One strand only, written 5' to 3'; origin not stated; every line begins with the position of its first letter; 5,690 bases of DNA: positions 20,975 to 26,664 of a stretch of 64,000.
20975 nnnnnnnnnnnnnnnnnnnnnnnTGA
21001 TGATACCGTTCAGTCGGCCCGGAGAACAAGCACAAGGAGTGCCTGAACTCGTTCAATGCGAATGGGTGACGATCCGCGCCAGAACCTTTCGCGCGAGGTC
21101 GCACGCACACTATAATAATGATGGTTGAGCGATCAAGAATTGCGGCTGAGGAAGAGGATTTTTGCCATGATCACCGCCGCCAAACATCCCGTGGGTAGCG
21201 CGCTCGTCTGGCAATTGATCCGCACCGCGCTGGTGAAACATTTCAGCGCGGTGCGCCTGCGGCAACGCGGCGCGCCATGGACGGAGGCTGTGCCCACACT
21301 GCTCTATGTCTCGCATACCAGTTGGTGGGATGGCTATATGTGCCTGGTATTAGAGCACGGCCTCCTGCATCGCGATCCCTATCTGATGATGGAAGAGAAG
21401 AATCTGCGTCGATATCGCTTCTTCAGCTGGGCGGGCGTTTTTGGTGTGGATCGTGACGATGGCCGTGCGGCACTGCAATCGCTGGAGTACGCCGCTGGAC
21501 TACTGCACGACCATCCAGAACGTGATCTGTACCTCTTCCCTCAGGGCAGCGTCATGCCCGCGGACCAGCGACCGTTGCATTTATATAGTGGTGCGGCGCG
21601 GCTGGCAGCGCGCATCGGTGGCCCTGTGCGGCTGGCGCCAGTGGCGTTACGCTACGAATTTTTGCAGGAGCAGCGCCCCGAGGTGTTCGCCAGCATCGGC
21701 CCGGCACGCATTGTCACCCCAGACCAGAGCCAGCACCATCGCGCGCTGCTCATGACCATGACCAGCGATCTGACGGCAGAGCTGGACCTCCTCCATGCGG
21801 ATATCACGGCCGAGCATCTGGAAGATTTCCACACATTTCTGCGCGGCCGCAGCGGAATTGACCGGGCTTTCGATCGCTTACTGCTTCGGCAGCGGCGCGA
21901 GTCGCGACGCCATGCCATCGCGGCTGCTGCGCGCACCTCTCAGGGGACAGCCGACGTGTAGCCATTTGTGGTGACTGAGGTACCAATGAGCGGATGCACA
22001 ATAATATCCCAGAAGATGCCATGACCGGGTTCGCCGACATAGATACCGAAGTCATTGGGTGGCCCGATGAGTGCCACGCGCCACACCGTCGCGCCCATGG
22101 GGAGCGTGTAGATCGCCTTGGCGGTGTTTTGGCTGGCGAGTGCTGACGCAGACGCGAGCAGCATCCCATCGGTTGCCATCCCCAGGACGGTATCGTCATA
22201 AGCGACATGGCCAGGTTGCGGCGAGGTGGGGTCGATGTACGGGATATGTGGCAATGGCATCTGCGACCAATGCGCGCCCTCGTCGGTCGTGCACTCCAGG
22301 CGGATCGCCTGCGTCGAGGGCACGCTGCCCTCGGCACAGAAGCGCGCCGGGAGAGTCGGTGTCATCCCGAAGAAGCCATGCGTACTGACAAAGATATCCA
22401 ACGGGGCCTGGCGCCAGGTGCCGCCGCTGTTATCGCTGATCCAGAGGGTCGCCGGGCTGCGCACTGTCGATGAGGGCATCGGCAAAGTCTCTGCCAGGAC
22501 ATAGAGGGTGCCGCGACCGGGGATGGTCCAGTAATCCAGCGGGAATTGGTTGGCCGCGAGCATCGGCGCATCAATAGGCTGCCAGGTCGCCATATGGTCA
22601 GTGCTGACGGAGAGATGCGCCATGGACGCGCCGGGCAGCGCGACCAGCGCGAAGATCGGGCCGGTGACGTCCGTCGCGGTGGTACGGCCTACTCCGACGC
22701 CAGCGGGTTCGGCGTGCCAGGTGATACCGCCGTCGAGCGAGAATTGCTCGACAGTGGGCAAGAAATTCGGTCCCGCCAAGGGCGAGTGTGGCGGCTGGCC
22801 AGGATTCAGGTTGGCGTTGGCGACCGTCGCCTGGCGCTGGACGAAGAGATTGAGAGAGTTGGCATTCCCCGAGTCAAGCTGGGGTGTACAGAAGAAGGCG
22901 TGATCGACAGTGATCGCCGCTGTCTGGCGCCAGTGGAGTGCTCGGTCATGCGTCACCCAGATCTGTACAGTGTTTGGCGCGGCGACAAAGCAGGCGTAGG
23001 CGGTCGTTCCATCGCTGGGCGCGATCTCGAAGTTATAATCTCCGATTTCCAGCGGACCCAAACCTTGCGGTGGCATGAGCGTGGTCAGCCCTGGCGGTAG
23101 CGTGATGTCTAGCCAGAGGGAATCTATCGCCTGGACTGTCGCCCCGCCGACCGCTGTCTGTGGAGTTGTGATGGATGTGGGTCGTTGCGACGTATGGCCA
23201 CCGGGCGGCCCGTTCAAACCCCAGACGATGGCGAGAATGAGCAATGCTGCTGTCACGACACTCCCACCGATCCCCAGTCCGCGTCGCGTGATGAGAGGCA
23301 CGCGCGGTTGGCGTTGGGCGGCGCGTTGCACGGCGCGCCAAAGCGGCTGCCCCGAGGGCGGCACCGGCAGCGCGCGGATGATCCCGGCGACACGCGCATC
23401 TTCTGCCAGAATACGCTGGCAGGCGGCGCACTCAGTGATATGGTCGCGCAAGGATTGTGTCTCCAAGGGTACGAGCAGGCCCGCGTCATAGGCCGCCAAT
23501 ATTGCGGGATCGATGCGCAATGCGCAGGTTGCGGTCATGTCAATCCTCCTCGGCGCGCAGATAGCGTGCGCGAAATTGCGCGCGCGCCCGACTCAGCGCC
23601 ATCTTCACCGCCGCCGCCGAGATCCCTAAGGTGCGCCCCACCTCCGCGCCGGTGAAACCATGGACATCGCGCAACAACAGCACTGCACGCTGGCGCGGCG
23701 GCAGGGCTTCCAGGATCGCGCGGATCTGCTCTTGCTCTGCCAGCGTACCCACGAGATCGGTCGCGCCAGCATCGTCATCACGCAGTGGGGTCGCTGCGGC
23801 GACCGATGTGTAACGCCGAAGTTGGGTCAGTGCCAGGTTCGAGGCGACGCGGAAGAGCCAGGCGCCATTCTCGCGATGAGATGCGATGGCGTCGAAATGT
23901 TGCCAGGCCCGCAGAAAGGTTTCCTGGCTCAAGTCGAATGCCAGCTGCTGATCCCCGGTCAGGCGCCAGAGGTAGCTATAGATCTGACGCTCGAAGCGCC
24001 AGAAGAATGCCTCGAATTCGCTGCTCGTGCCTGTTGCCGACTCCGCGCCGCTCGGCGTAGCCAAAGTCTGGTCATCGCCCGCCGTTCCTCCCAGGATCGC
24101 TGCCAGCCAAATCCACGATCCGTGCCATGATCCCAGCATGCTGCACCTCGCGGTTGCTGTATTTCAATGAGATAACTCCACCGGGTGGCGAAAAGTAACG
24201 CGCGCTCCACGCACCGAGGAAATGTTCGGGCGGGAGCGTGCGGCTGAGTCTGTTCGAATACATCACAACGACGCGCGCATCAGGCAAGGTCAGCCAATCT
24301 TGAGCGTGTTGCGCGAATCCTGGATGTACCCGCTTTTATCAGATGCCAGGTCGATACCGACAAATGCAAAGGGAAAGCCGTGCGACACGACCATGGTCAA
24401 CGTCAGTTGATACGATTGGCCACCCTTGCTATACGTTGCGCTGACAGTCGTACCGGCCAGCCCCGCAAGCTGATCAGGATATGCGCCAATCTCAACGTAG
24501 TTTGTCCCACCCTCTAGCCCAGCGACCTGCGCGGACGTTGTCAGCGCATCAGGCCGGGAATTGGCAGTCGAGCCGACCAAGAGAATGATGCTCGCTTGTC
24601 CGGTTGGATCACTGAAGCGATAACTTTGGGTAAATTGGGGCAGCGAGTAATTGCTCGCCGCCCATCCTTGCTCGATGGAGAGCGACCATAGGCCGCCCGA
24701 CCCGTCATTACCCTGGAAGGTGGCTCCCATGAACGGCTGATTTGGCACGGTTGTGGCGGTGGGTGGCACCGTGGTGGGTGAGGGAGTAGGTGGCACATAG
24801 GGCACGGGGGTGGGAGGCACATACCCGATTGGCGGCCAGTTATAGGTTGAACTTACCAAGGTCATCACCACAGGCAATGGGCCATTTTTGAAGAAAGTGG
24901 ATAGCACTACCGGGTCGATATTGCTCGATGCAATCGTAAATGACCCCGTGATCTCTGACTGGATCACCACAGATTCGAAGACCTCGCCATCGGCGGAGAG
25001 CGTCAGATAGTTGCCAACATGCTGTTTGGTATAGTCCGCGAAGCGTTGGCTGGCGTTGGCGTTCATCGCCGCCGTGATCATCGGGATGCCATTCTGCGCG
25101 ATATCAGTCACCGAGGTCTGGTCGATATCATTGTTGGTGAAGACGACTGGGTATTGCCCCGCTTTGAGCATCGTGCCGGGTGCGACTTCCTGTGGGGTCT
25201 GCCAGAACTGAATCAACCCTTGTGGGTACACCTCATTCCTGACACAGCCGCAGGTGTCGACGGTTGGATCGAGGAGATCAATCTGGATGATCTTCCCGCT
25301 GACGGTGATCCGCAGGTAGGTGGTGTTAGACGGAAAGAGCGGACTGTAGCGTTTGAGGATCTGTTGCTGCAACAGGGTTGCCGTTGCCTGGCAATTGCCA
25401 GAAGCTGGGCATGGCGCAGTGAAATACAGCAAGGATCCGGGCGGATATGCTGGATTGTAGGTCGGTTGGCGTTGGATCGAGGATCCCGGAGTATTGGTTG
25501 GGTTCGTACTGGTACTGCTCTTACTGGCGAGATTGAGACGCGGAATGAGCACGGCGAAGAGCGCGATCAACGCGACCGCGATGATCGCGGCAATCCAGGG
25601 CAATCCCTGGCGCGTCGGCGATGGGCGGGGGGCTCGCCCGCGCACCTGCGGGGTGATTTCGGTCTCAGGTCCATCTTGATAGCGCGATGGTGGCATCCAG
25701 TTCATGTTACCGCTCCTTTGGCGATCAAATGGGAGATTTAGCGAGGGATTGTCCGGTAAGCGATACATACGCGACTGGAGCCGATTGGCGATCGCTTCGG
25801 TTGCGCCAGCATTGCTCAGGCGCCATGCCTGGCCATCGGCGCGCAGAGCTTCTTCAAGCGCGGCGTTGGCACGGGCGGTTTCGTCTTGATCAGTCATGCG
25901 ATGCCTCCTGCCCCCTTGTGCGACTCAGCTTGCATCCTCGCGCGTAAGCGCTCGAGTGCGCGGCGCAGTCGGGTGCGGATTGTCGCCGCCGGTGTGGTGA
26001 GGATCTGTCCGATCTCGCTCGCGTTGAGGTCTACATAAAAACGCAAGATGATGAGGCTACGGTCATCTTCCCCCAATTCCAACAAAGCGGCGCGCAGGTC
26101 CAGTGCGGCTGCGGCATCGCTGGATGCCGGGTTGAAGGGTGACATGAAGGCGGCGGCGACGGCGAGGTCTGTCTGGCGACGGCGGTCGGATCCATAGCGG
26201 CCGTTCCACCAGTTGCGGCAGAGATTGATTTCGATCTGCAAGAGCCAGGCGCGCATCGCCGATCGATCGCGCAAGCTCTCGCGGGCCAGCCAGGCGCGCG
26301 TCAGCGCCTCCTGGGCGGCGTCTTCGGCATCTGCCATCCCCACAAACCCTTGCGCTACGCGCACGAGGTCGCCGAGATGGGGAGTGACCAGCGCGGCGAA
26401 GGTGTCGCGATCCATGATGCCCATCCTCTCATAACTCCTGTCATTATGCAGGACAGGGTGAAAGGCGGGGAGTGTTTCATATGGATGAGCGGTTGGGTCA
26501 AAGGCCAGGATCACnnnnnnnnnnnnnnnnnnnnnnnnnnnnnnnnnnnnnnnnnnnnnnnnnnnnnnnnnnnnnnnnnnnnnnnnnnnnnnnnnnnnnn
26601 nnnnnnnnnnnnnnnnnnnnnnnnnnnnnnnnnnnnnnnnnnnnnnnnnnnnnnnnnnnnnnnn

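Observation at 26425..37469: AT-richer 11-kb glycan island: processive GT2 synthase, GT-C/polyprenyl-P-sugar synthase pair and three glycosidase-like proteins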

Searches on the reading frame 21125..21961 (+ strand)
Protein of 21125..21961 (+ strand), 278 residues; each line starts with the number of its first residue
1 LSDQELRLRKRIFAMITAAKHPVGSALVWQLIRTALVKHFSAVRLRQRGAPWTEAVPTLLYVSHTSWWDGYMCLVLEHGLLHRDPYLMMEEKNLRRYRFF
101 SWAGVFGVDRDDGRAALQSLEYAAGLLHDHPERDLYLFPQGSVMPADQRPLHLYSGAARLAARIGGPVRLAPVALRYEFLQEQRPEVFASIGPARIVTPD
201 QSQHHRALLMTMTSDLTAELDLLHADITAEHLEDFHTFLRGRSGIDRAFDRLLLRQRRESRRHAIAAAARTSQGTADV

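Call 75: search_protein_families(library=pfam, proteins=[window:21125-21961:+], max_evalue=0.0001)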
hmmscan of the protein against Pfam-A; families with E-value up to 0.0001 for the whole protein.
window:21125-21961:+ (278 aa): 1 family
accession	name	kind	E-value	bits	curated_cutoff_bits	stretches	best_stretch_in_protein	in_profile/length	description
PF01553.26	Acyltransferase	-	2.8e-05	24.4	23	1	57-174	15-130/132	Acyltransferase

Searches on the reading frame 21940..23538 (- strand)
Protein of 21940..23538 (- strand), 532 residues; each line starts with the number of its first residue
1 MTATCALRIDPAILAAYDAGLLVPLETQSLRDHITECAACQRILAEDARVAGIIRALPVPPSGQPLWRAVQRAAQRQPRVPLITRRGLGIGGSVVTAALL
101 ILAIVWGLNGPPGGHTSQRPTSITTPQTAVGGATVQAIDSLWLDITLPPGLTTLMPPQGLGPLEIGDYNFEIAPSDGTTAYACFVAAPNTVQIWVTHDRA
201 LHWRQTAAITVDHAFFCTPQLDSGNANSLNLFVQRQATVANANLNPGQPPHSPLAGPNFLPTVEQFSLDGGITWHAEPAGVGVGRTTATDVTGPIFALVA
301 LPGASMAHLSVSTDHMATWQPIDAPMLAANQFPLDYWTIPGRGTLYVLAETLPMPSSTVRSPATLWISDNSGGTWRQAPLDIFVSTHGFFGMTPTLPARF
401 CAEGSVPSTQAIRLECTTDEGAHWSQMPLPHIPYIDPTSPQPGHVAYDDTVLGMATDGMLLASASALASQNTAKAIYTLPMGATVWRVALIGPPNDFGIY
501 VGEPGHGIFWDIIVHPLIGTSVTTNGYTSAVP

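Call 41: search_protein_families(library=pfam, proteins=[window:21940-23538:-], max_evalue=1)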
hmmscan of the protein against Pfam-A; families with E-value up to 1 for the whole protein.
window:21940-23538:- (532 aa): 6 families
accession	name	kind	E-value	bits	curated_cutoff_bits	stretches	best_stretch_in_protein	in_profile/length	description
PF15902.12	Sortilin-Vps10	-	0.00019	20.8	33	1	364-484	2-108/446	Sortilin, neurotensin receptor 3,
PF02012.26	BNR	-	0.0075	16.5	27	1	265-276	1-12/12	BNR/Asp-box repeat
PF13490.11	zf-HC2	-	0.026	15.1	22.2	1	14-41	8-35/35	Putative zinc-finger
PF21471.3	Reelin_subrepeat-B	-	0.042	14.1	27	0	265-278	63-76/127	Reelin subrepeat B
PF13088.12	BNR_2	-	0.11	12.2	31.4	0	308-378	187-251/277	BNR repeat-like domain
PF11598.13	COMP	-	0.28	12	23.9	1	25-41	29-45/45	Cartilage oligomeric matrix protein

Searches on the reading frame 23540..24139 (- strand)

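Call 41: search_protein_families(library=pfam, proteins=[window:23540-24139:-], max_evalue=1)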
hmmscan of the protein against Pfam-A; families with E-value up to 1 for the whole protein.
window:23540-24139:- (199 aa): 8 families
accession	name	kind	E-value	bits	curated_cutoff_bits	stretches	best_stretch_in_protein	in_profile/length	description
PF08281.18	Sigma70_r4_2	-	1e-16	60.7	25.7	1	137-188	2-53/54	Sigma-70, region 4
PF04542.20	Sigma70_r2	-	3.9e-12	46.2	24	1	48-110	4-68/71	Sigma-70 region 2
PF04545.22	Sigma70_r4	-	3.3e-11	43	24.1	1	143-190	2-49/50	Sigma-70, region 4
PF07638.17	Sigma70_ECF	-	1.2e-05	25.8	21.1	1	137-191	128-181/185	ECF sigma factor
PF22233.2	PhyR_sigma-like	-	8e-05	22.8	27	1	143-187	1-45/50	Response regulator PhyR, sigma-like domain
PF22029.2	PhyR_sigma2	-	0.041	14.4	27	1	60-98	15-53/55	Sigma2 domain of PhyR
PF13384.12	HTH_23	-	0.057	13.7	24.6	1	149-178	7-34/50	Homeodomain-like domain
PF00196.25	GerE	-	0.17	12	23.5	1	146-190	3-46/57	Bacterial regulatory proteins, luxR family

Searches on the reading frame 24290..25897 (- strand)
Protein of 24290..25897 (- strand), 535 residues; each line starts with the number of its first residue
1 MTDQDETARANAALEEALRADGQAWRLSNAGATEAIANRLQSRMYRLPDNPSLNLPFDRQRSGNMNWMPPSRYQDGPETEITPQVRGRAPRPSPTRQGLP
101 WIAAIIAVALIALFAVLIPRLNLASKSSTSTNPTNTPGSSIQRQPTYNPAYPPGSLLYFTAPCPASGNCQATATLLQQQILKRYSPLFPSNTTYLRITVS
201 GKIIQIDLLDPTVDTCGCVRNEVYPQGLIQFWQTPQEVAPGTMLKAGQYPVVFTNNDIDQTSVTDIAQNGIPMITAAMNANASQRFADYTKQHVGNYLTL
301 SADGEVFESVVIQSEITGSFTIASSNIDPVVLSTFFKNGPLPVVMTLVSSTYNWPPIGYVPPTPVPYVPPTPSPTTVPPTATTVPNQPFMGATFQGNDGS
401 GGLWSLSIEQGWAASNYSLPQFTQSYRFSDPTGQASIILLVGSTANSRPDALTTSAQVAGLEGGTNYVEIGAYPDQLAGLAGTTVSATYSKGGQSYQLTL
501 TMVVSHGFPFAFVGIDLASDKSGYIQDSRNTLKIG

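Call 41: search_protein_families(library=pfam, proteins=[window:24290-25897:-], max_evalue=1)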
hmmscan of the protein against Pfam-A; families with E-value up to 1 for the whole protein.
window:24290-25897:- (535 aa): 1 family
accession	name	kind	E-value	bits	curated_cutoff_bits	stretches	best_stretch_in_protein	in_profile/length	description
PF22599.2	SecDF_P1_head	-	2.1e-08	34.5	27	1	250-325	18-94/114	SecDF, P1 head subdomain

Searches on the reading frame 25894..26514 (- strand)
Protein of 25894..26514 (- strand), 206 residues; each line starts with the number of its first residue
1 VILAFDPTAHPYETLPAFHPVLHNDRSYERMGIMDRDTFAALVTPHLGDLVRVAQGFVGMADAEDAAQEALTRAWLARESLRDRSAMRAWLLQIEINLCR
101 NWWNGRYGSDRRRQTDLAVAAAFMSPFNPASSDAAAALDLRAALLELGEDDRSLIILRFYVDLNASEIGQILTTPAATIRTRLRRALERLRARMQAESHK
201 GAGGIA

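Call 5: search_protein_families(library=pfam, proteins=[window:25894-26514:-], max_evalue=0.01)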
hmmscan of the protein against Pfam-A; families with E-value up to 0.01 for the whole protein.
window:25894-26514:- (206 aa): 3 families
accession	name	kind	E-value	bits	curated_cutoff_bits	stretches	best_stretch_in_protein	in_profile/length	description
PF04542.20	Sigma70_r2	-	5.8e-11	42.5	24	1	42-104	1-66/71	Sigma-70 region 2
PF04545.22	Sigma70_r4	-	9.6e-11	41.5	24.1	1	143-192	1-50/50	Sigma-70, region 4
PF08281.18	Sigma70_r4_2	-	1.2e-08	34.9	25.7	1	139-190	3-54/54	Sigma-70, region 4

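Call 6: search_protein_families(library=ncbifam, proteins=[window:25894-26514:-], max_evalue=0.01)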
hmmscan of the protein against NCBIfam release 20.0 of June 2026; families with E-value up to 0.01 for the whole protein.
window:25894-26514:- (206 aa): 84 families (the best 25 are shown)
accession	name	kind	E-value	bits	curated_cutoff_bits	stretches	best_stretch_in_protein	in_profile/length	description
TIGR02983.1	SigE-fam_strep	subfamily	3.5e-25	88.8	141.55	1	35-196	4-160/162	SigE family RNA polymerase sigma factor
NF053879.1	RNAPolSigSigVBac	equivalog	1.6e-21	76.6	190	1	37-197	4-158/160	RNA polymerase sigma factor SigV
TIGR02954.1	Sig70_famx3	hypoth_equivalog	7.4e-21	74.6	188.5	1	35-195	14-168/170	RNA polymerase sigma-70 factor, TIGR02954 family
NF009166.1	PRK12513.1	equivalog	1.3e-18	67.4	206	1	35-199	20-191/193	RNA polymerase sigma factor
TIGR02937.1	sigma70-ECF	superfamily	3.5e-18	65.8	42.9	1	38-193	2-164/165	sigma-70 family RNA polymerase sigma factor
NF058625.1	sigma_PG0214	equivalog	2.6e-17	63.1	130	1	34-200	1-167/170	GFO_1088 family ECF-type sigma factor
NF007223.0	PRK09641.1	equivalog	5.8e-16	58.9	209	1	34-195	15-185/187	RNA polymerase sigma factor SigW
NF006089.0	PRK08241.1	subfamily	6.6e-16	58.3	240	2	28-115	13-99/343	RNA polymerase subunit sigma-70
NF009170.0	PRK12517.1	subfamily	1.2e-15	57.5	197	1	36-199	22-181/188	RNA polymerase sigma factor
NF006930.0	PRK09415.1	subfamily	1.4e-15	57.6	198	1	51-196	30-177/179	RNA polymerase factor sigma C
NF007227.0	PRK09645.1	subfamily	2.4e-15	56.9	202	1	33-197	9-173/177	sigma-70 family RNA polymerase sigma factor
NF004113.0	PRK05602.1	equivalog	3e-15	56.4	208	1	30-199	38-206/211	RNA polymerase sigma factor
TIGR02948.1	SigW_bacill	equivalog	1.2e-14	54.8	243.1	1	34-195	15-185/187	RNA polymerase sigma factor SigW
NF007222.0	PRK09640.1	equivalog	2.2e-14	53.4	194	1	38-196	27-184/188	RNA polymerase sigma factor SigX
NF007225.0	PRK09643.1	equivalog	2.5e-14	53.4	190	1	35-196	25-184/204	RNA polymerase sigma factor SigM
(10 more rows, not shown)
